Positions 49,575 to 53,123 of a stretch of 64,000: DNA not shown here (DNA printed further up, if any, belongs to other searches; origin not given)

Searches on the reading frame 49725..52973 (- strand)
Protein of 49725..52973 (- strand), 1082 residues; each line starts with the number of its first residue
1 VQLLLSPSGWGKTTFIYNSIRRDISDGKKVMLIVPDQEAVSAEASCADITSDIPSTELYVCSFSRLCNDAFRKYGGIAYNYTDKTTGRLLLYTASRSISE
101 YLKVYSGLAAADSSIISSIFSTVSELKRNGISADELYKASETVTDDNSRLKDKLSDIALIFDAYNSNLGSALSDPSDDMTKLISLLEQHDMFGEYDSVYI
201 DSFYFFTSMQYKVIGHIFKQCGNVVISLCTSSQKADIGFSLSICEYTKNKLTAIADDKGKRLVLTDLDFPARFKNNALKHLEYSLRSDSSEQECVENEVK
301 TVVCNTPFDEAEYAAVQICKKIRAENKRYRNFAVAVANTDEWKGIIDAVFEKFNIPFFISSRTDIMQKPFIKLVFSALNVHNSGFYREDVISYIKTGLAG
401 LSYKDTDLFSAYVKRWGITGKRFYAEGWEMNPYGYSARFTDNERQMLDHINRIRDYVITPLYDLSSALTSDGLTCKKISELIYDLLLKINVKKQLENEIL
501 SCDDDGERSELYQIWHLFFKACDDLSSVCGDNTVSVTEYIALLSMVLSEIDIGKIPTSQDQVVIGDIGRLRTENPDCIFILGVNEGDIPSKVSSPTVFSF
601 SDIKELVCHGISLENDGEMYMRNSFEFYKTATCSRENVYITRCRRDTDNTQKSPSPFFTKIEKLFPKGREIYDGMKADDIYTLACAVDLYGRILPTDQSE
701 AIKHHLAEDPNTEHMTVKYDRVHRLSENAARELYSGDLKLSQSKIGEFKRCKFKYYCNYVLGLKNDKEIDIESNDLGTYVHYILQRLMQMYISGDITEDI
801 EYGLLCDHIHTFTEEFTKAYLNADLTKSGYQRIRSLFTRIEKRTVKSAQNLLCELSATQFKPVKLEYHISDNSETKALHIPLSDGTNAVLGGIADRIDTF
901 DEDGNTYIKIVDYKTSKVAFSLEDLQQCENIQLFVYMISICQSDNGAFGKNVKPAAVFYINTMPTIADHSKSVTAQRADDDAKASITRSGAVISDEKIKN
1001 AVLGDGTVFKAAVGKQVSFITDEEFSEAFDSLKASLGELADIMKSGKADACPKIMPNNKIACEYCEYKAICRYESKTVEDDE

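Call 94: search_protein_families(library=pfam, proteins=[window:49725-52973:-], max_evalue=0.00001)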
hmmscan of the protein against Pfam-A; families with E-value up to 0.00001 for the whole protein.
window:49725-52973:- (1082 aa): 2 families
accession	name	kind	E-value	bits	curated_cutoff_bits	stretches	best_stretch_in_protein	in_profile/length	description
PF21445.3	ADDB_N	-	1.7e-47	162.4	26.6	1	5-282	3-290/290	ADDB, N-terminal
PF12705.13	PDDEXK_1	-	2.4e-31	110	22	1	740-1072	2-247/247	PD-(D/E)XK nuclease superfamily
